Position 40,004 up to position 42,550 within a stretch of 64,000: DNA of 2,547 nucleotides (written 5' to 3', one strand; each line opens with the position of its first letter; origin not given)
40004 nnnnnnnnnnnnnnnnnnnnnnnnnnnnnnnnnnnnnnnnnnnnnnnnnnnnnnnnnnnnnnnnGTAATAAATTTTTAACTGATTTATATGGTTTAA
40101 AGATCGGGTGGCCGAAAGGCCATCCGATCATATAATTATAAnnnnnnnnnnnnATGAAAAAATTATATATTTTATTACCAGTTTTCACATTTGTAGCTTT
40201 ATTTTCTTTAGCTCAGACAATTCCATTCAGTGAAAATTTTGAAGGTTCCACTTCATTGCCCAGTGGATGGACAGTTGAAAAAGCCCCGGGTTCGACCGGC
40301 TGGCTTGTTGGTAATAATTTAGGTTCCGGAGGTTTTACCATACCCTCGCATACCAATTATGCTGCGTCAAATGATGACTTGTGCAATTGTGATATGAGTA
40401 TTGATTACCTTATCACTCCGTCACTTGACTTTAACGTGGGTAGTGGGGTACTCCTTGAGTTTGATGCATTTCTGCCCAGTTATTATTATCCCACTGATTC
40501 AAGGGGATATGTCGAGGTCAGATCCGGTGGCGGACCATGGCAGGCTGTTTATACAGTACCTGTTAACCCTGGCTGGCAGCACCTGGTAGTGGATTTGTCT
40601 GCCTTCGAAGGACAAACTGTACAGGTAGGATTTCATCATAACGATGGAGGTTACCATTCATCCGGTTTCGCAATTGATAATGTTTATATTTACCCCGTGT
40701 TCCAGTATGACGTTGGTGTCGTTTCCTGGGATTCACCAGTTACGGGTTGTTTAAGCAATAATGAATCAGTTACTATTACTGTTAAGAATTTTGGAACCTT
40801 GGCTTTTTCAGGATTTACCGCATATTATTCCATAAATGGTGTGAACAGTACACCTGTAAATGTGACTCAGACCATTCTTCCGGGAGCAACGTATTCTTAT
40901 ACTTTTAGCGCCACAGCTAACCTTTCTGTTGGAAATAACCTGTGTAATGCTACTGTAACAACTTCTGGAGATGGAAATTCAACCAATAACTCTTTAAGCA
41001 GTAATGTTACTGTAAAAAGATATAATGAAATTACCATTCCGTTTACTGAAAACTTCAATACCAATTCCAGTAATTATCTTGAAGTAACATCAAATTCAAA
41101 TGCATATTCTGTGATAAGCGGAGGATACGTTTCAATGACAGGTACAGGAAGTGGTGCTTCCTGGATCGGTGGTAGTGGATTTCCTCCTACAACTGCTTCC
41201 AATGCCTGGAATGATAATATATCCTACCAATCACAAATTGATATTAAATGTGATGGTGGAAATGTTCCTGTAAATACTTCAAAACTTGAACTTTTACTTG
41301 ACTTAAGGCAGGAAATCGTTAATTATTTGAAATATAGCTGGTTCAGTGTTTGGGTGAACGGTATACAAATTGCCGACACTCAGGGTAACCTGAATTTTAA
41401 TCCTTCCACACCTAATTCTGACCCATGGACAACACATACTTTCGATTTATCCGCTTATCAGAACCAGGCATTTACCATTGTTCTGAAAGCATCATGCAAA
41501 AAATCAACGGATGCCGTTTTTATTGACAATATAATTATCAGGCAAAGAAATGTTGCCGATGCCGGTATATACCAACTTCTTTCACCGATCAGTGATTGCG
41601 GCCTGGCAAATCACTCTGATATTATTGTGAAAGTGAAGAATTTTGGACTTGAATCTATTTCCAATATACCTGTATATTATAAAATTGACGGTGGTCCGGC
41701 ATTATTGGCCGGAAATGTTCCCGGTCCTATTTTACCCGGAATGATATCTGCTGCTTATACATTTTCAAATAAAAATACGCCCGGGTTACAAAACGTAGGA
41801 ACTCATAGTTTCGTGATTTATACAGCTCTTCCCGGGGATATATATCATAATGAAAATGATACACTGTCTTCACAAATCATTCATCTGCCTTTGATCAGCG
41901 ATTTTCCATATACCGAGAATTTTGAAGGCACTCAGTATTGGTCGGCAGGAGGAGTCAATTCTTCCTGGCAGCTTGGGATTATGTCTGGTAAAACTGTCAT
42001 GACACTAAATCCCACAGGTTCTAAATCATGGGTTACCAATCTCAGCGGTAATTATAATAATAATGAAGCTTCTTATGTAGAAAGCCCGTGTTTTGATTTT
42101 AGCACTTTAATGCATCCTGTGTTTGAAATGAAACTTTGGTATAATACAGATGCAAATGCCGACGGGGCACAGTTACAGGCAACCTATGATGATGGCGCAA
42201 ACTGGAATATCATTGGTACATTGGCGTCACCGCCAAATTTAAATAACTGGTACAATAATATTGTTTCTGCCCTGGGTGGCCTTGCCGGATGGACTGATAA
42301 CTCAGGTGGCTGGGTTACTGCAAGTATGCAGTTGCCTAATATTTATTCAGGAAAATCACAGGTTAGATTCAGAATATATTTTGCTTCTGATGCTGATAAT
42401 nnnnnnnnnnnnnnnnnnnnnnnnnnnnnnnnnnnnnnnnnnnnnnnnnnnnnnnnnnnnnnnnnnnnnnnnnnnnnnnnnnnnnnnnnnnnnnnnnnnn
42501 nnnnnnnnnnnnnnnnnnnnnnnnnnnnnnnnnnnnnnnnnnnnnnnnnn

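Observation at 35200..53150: About 2.9 kb of collinear paralogous sequence shared by gene A and gene B, with a near-identical island over the insert domain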

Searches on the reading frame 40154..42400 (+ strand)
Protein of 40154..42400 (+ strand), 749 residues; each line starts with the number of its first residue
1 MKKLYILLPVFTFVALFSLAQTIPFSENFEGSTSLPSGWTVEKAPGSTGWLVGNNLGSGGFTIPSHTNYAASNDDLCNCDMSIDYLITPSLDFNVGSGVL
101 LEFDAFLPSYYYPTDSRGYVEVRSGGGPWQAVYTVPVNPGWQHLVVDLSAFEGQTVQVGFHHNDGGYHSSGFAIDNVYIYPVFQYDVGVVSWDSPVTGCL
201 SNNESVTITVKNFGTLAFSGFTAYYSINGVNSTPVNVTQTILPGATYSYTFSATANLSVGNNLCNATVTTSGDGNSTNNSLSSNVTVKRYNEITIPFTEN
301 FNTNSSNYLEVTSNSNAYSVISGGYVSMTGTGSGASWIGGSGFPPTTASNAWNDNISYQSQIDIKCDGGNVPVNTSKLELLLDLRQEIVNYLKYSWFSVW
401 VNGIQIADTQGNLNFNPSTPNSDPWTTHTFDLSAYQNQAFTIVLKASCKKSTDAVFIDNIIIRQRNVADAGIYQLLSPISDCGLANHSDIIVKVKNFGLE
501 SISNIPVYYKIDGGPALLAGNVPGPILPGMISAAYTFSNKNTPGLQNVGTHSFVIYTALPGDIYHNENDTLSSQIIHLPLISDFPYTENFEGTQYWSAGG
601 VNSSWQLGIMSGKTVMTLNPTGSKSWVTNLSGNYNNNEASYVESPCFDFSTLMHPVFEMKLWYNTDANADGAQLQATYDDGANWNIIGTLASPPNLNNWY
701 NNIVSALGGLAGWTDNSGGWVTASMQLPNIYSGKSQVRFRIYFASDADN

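Call 11: search_protein_families(library=ncbifam, proteins=[window:40154-42400:+], max_evalue=0.01)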
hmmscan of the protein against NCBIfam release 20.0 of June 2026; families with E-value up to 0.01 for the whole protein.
window:40154-42400:+ (749 aa): 1 family
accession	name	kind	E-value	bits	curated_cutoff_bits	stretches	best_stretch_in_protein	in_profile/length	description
NF038128.1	choice_anch_J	domain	2.6e-12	47.2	30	1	25-179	2-162/162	choice-of-anchor J domain-containing protein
